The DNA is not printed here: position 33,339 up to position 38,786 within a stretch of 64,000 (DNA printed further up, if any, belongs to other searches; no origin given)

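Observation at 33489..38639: Architecture of the 1716-aa protein: a single clamp-loader/RarA-clade AAA+ module at residues ~1285-1420, preceded by ~1280 aa of unassigned sequence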

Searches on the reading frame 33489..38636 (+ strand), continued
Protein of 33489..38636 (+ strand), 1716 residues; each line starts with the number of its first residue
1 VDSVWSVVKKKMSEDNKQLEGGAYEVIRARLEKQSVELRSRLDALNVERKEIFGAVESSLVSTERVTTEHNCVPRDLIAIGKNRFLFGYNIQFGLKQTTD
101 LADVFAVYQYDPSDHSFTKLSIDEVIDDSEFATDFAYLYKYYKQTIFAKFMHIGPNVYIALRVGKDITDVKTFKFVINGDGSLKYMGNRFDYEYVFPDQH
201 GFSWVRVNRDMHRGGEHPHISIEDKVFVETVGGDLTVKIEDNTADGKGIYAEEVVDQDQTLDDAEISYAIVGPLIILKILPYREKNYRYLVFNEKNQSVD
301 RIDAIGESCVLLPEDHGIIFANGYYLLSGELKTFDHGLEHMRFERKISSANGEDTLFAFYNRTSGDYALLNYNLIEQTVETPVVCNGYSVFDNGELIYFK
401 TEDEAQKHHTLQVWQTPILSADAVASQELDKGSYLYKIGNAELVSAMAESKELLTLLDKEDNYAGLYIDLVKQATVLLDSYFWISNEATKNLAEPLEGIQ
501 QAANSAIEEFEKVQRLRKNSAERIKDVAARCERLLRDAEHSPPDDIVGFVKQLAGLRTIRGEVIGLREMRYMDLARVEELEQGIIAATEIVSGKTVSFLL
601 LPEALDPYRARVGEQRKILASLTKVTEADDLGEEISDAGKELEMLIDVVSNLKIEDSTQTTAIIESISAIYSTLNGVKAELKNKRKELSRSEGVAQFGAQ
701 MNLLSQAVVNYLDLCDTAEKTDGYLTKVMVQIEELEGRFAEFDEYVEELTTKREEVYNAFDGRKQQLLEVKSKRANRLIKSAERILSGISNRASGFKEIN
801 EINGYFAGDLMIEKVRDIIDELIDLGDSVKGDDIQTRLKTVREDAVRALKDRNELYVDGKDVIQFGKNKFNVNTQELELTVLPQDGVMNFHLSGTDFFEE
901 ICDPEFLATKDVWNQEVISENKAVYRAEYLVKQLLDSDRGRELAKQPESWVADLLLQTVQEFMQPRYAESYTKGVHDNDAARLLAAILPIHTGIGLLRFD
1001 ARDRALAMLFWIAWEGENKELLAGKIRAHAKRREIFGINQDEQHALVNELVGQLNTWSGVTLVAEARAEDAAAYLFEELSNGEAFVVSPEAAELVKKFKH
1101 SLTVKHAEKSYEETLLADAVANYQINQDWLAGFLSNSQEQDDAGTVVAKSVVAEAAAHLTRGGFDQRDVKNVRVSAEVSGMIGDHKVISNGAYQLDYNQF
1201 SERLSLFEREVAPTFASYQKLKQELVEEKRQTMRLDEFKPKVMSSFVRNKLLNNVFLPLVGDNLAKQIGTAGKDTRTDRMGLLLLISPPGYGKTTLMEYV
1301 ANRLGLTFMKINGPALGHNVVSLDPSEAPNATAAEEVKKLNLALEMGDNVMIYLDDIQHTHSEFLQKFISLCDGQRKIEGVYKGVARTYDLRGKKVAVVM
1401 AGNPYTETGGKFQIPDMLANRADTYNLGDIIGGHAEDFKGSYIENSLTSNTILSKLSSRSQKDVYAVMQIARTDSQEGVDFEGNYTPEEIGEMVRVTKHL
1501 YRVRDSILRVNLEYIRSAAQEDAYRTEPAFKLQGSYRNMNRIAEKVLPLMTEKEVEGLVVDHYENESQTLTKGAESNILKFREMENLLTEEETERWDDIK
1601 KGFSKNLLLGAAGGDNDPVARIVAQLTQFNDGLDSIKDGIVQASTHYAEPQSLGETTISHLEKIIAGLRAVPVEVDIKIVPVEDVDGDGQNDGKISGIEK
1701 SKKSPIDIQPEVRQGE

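Call 29: find_homologous_proteins(query=A1, max_evalue=1e-10)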
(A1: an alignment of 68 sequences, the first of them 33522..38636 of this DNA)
Query A1 (68 sequences) (1705 aa, profile of the alignment): 5287 proteins with E <= 1e-10 among 8000 candidates; the best 120 are listed.
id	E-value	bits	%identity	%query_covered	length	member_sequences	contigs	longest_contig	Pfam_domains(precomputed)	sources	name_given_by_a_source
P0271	0.0e+0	2376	46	97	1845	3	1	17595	PF12458.14,PF00004.36,PF13401.13,PF07728.21,PF25472.2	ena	-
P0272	0.0e+0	2369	47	96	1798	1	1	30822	PF12458.14,PF00004.36,PF07728.21,PF25472.2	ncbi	-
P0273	0.0e+0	2362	46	95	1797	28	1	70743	PF12458.14,PF00004.36,PF07728.21,PF25472.2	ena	-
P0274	0.0e+0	2362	45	98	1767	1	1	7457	PF12458.14,PF00004.36,PF07728.21,PF25472.2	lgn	-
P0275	0.0e+0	2361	44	98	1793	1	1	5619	PF12458.14,PF00004.36,PF07728.21,PF25472.2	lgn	-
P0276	0.0e+0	2360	46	95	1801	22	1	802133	PF12458.14,PF00004.36,PF25472.2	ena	-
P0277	0.0e+0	2358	45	98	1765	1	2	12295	PF12458.14,PF00004.36,PF07728.21,PF25472.2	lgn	-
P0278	0.0e+0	2358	47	96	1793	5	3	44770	PF12458.14,PF00004.36,PF07728.21,PF25472.2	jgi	jgi:hypothetical protein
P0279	0.0e+0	2356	45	96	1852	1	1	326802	PF12458.14,PF00004.36,PF07728.21,PF25472.2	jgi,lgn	-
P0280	0.0e+0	2352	46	95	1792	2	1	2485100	PF12458.14,PF00004.36,PF25472.2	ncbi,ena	-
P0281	0.0e+0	2352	45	96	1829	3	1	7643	PF12458.14,PF00004.36,PF07728.21,PF25472.2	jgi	jgi:hypothetical protein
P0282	0.0e+0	2350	45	96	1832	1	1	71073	PF12458.14,PF00004.36,PF13401.13,PF07728.21,PF25472.2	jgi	-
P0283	0.0e+0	2349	46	95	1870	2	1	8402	PF12458.14,PF00004.36,PF25472.2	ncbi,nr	ncbi:MAG: AAA family ATPase [Acidobacteria bacterium]|nr:MAG: AAA family ATPase [Acidobacteriota bac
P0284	0.0e+0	2348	45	98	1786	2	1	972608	PF12458.14,PF00004.36,PF13401.13,PF07728.21,PF25472.2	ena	-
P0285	0.0e+0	2346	44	98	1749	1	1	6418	PF12458.14,PF00004.36,PF07728.21,PF25472.2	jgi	jgi:MoxR-like ATPase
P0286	0.0e+0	2346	46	95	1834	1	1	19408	PF12458.14,PF00004.36,PF25472.2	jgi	jgi:hypothetical protein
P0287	0.0e+0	2346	44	99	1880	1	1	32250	PF12458.14,PF00004.36,PF07728.21,PF25472.2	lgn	-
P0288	0.0e+0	2345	46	96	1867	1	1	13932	PF12458.14,PF00004.36,PF13401.13,PF07728.21,PF25472.2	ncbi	-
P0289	0.0e+0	2345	44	95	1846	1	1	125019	PF12458.14,PF00004.36,PF05496.19,PF25472.2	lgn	-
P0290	0.0e+0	2344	45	97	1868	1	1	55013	PF12458.14,PF00004.36,PF25472.2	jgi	jgi:hypothetical protein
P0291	0.0e+0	2343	46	96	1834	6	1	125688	PF12458.14,PF00004.36,PF25472.2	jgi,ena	-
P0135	0.0e+0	2343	45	96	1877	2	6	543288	PF12458.14,PF00004.36,PF13401.13,PF07728.21,PF25472.2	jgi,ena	-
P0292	0.0e+0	2342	45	97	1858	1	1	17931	PF12458.14,PF00004.36,PF07728.21,PF25472.2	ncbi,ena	-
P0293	0.0e+0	2342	45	96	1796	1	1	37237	PF12458.14,PF00004.36,PF07728.21,PF25472.2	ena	-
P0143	0.0e+0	2342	45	95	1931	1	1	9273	PF12458.14,PF00004.36,PF25472.2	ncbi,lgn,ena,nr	ncbi:MAG: DNA repair ATPase [Thermoanaerobaculia bacterium]|nr:DNA repair ATPase [Thermoanaerobaculi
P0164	0.0e+0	2342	43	95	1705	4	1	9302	PF12458.14,PF00004.36,PF13401.13,PF07728.21,PF25472.2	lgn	-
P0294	0.0e+0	2342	45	96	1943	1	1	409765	PF12458.14,PF00004.36,PF13401.13,PF25472.2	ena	-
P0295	0.0e+0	2342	44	97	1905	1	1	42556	PF12458.14,PF00004.36,PF13401.13,PF07728.21,PF25472.2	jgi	jgi:hypothetical protein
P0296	0.0e+0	2342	45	95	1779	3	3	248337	PF12458.14,PF00004.36,PF13401.13,PF07728.21,PF25472.2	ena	-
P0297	0.0e+0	2342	45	98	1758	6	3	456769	PF12458.14,PF00004.36,PF13401.13,PF05496.19,PF07728.21,PF25472.2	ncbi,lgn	ncbi:MAG: DNA repair ATPase [Deltaproteobacteria bacterium]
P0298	0.0e+0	2341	46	96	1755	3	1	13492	PF12458.14,PF00004.36,PF13401.13,PF07728.21,PF25472.2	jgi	-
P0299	0.0e+0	2340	44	97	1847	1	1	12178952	PF12458.14,PF00004.36,PF25472.2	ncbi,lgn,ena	-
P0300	0.0e+0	2340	42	95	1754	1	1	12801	PF12458.14,PF00004.36,PF13401.13,PF07728.21,PF25472.2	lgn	-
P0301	0.0e+0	2339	46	95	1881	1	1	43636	PF12458.14,PF00004.36,PF25472.2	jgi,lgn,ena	-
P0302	0.0e+0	2339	44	96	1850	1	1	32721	PF12458.14,PF00004.36,PF13401.13,PF07728.21,PF25472.2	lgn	-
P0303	0.0e+0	2338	45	96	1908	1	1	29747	PF12458.14,PF00004.36,PF25472.2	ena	-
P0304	0.0e+0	2338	42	95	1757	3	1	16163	PF12458.14,PF00004.36,PF13401.13,PF07728.21,PF25472.2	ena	-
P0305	0.0e+0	2337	44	97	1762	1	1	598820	PF12458.14,PF00004.36,PF13401.13,PF07728.21,PF25472.2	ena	-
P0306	0.0e+0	2336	44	97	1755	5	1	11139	PF12458.14,PF00004.36,PF07728.21,PF25472.2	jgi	jgi:hypothetical protein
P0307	0.0e+0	2335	44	98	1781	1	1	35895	PF12458.14,PF00004.36,PF07728.21,PF25472.2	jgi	jgi:hypothetical protein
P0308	0.0e+0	2335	43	95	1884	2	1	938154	PF12458.14,PF00004.36,PF25472.2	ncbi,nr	ncbi:MAG: DNA repair ATPase [Deltaproteobacteria bacterium]|nr:DNA repair ATPase [Deltaproteobacteri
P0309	0.0e+0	2335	44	96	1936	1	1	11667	PF12458.14,PF00004.36,PF07728.21,PF25472.2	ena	-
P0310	0.0e+0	2334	45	95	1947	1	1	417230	PF12458.14,PF00004.36,PF07728.21,PF25472.2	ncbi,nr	ncbi:MAG: DNA repair ATPase [Myxococcales bacterium]|nr:DNA repair ATPase [Myxococcales bacterium]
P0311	0.0e+0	2334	44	96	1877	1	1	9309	PF12458.14,PF00004.36,PF13401.13,PF07728.21,PF25472.2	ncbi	-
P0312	0.0e+0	2333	45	99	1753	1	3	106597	PF12458.14,PF00004.36,PF13401.13,PF07728.21,PF25472.2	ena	-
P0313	0.0e+0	2333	46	95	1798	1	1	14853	PF12458.14,PF00004.36,PF13401.13,PF07728.21,PF25472.2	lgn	-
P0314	0.0e+0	2333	43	96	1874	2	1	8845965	PF12458.14,PF00004.36,PF07728.21,PF25472.2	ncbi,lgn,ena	-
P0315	0.0e+0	2333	44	97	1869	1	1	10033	PF12458.14,PF00004.36,PF13401.13,PF07728.21,PF25472.2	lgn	-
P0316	0.0e+0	2332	45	96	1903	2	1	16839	PF12458.14,PF00004.36,PF07728.21,PF25472.2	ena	-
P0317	0.0e+0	2331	45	95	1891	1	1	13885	PF12458.14,PF00004.36,PF25472.2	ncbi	ncbi:MAG: DNA repair ATPase [Acidobacteriota bacterium]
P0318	0.0e+0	2331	45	96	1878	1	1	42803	PF12458.14,PF00004.36,PF07728.21,PF25472.2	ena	-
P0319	0.0e+0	2331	45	95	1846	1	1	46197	PF12458.14,PF00004.36,PF07728.21,PF25472.2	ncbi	-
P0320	0.0e+0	2330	44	97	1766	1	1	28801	PF12458.14,PF00004.36,PF07728.21,PF25472.2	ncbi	-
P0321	0.0e+0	2330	46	95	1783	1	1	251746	PF12458.14,PF00004.36,PF07728.21,PF25472.2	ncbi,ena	-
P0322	0.0e+0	2330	45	95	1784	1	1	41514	PF12458.14,PF00004.36,PF07728.21,PF25472.2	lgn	-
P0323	0.0e+0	2330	44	97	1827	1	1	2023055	PF12458.14,PF00004.36,PF13401.13,PF07728.21,PF25472.2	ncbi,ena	-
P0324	0.0e+0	2330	44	96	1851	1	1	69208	PF12458.14,PF00004.36,PF07728.21,PF25472.2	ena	-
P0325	0.0e+0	2330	44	95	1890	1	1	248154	PF12458.14,PF00004.36,PF07728.21,PF25472.2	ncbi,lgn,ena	-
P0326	0.0e+0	2329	44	96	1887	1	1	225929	PF12458.14,PF00004.36,PF07728.21,PF25472.2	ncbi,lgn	-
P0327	0.0e+0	2329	45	99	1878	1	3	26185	PF12458.14,PF00004.36,PF07728.21,PF25472.2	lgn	-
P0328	0.0e+0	2329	46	96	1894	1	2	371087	PF12458.14,PF00004.36,PF25472.2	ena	-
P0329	0.0e+0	2329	44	96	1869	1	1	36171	PF12458.14,PF00004.36,PF13401.13,PF25472.2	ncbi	ncbi:MAG: DNA repair ATPase [Acidobacteriota bacterium]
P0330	0.0e+0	2329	45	96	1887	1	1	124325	PF12458.14,PF00004.36,PF05496.19,PF25472.2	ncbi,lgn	-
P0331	0.0e+0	2328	45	97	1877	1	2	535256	PF12458.14,PF00004.36,PF13401.13,PF07728.21,PF25472.2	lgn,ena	-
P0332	0.0e+0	2328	46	95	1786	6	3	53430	PF12458.14,PF00004.36,PF13401.13,PF07728.21,PF25472.2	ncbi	-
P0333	0.0e+0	2328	41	98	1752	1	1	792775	PF12458.14,PF00004.36,PF13401.13,PF07728.21,PF25472.2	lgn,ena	-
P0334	0.0e+0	2328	45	96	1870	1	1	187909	PF12458.14,PF00004.36,PF07728.21,PF25472.2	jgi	jgi:hypothetical protein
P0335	0.0e+0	2328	45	95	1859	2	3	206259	PF12458.14,PF00004.36,PF25472.2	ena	-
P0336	0.0e+0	2328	44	95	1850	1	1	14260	PF12458.14,PF00004.36,PF07728.21,PF25472.2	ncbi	-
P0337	0.0e+0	2328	44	95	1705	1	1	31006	PF12458.14,PF00004.36,PF07728.21,PF25472.2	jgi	jgi:hypothetical protein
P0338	0.0e+0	2327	46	95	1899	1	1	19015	PF12458.14,PF00004.36,PF25472.2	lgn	-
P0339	0.0e+0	2327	44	96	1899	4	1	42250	PF12458.14,PF00004.36,PF13401.13,PF25472.2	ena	-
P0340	0.0e+0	2327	42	98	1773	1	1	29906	PF12458.14,PF00004.36,PF13401.13,PF07728.21,PF25472.2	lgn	-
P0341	0.0e+0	2327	44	97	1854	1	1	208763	PF12458.14,PF00004.36,PF07728.21,PF25472.2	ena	-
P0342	0.0e+0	2327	44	95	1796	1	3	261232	PF12458.14,PF00004.36,PF07728.21,PF25472.2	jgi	-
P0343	0.0e+0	2326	46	95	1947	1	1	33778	PF12458.14,PF00004.36,PF07728.21,PF25472.2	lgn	-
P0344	0.0e+0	2326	45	95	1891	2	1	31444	PF12458.14,PF00004.36,PF13401.13,PF07728.21,PF25472.2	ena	-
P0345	0.0e+0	2326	44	97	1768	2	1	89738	PF12458.14,PF00004.36,PF07728.21,PF25472.2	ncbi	-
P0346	0.0e+0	2326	44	95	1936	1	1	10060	PF12458.14,PF00004.36,PF13401.13,PF07728.21,PF25472.2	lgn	-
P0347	0.0e+0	2325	44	95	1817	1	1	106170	PF12458.14,PF00004.36,PF13401.13,PF07728.21,PF25472.2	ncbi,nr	ncbi:MAG: DNA repair ATPase [Proteobacteria bacterium]|nr:DNA repair ATPase [Pseudomonadota bacteriu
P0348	0.0e+0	2325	43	95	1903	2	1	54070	PF12458.14,PF00004.36,PF07728.21,PF25472.2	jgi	jgi:hypothetical protein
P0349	0.0e+0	2325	45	95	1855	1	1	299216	PF12458.14,PF00004.36,PF25472.2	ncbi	-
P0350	0.0e+0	2325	45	95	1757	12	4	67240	PF12458.14,PF00004.36,PF13401.13,PF07728.21,PF25472.2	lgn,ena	-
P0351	0.0e+0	2325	43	98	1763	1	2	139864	PF12458.14,PF00004.36,PF13401.13,PF07728.21,PF25472.2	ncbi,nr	ncbi:MAG: DNA repair ATPase [Myxococcales bacterium]|nr:DNA repair ATPase [Myxococcales bacterium]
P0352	0.0e+0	2325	44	95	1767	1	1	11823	PF12458.14,PF00004.36,PF13401.13,PF07728.21,PF25472.2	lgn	-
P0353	0.0e+0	2325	46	95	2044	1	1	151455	PF12458.14,PF00004.36,PF07728.21,PF25472.2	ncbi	-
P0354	0.0e+0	2324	46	97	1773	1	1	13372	PF12458.14,PF00004.36,PF07728.21,PF25472.2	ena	-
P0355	0.0e+0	2324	45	95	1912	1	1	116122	PF12458.14,PF00004.36,PF07728.21,PF25472.2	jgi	jgi:MoxR-like ATPase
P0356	0.0e+0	2324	43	99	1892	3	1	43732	PF12458.14,PF00004.36,PF07728.21,PF25472.2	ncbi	-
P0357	0.0e+0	2324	44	97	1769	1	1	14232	PF12458.14,PF00004.36,PF07728.21,PF25472.2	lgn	-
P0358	0.0e+0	2324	44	97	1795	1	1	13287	PF12458.14,PF00004.36,PF25472.2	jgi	-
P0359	0.0e+0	2323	43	95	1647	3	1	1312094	PF12458.14,PF00004.36,PF13401.13,PF25472.2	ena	-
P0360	0.0e+0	2323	41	98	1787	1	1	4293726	PF12458.14,PF00004.36,PF07728.21,PF25472.2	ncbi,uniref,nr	ncbi:DNA repair protein [Bacterioplanes sanyensis]|uniref:DNA repair protein n=1 Tax=Bacterioplanes 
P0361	0.0e+0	2323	45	98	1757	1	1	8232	PF12458.14,PF00004.36,PF13401.13,PF07728.21,PF25472.2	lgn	-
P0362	0.0e+0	2322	44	96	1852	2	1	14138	PF12458.14,PF00004.36,PF13401.13,PF07728.21,PF25472.2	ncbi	-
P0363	0.0e+0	2322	46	95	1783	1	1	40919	PF12458.14,PF00004.36,PF13401.13,PF07728.21,PF25472.2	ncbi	-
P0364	0.0e+0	2322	44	95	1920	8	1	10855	PF12458.14,PF00004.36,PF13401.13,PF07728.21,PF25472.2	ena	-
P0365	0.0e+0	2322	42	98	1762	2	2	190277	PF12458.14,PF00004.36,PF13401.13,PF07728.21,PF25472.2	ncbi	ncbi:MAG: DNA repair ATPase [Cellvibrionaceae bacterium]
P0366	0.0e+0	2322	44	95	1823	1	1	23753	PF12458.14,PF00004.36,PF07728.21,PF25472.2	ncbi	-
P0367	0.0e+0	2322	44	96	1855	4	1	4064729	PF12458.14,PF00004.36,PF25472.2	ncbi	-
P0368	0.0e+0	2321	45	96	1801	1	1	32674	PF12458.14,PF00004.36,PF07728.21,PF25472.2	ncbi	ncbi:MAG: DNA repair ATPase [Myxococcota bacterium]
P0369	0.0e+0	2321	43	95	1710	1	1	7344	PF12458.14,PF00004.36,PF13401.13,PF07728.21,PF25472.2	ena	-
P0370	0.0e+0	2320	45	97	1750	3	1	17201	PF12458.14,PF00004.36,PF13401.13,PF07728.21,PF25472.2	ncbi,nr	ncbi:MAG: DNA repair ATPase [Myxococcota bacterium]|nr:DNA repair ATPase [Myxococcota bacterium]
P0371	0.0e+0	2320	42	98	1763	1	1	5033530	PF12458.14,PF00004.36,PF13401.13,PF07728.21,PF25472.2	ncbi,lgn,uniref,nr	ncbi:DNA repair ATPase [Teredinibacter sp. KSP-S5-2]|uniref:DNA repair ATPase n=1 Tax=Teredinibacter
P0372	0.0e+0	2319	41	97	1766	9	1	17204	PF12458.14,PF00004.36,PF13401.13,PF07728.21,PF25472.2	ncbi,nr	ncbi:MAG: DNA repair ATPase [Reinekea sp.]|nr:DNA repair ATPase [Reinekea sp.]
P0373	0.0e+0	2319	44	96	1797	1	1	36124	PF12458.14,PF00004.36,PF13401.13,PF07728.21,PF25472.2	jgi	jgi:hypothetical protein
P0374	0.0e+0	2319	44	97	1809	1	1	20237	PF12458.14,PF00004.36,PF13401.13,PF07728.21,PF25472.2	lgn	-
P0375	0.0e+0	2318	44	96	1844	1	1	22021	PF12458.14,PF00004.36,PF13401.13,PF07728.21,PF25472.2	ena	-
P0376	0.0e+0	2318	44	95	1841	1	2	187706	PF12458.14,PF00004.36,PF13401.13,PF25472.2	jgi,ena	jgi:hypothetical protein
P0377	0.0e+0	2318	45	95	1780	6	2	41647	PF12458.14,PF00004.36,PF13401.13,PF07728.21,PF25472.2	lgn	-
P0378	0.0e+0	2318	45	98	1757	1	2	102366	PF12458.14,PF00004.36,PF13401.13,PF07728.21,PF25472.2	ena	-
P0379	0.0e+0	2317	45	95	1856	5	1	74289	PF12458.14,PF00004.36,PF25472.2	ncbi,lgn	-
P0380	0.0e+0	2317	45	96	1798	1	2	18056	PF12458.14,PF00004.36,PF07728.21,PF25472.2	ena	-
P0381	0.0e+0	2317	43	96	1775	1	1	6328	PF12458.14,PF00004.36,PF07728.21,PF25472.2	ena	-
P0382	0.0e+0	2317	44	99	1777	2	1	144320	PF12458.14,PF00004.36,PF07728.21,PF25472.2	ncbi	-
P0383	0.0e+0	2317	44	95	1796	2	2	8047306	PF12458.14,PF00004.36,PF13401.13,PF07728.21,PF25472.2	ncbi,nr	ncbi:DNA repair ATPase [Persicimonas caeni]|nr:DNA repair ATPase [Persicimonas caeni]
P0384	0.0e+0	2317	44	95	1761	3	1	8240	PF12458.14,PF00004.36,PF07728.21,PF25472.2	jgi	-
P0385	0.0e+0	2317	45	95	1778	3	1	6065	PF12458.14,PF00004.36,PF13401.13,PF07728.21,PF25472.2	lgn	-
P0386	0.0e+0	2317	45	95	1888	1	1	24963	PF12458.14,PF00004.36,PF13401.13,PF07728.21,PF25472.2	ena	-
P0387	0.0e+0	2317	44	95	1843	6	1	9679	PF12458.14,PF00004.36,PF07728.21,PF25472.2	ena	-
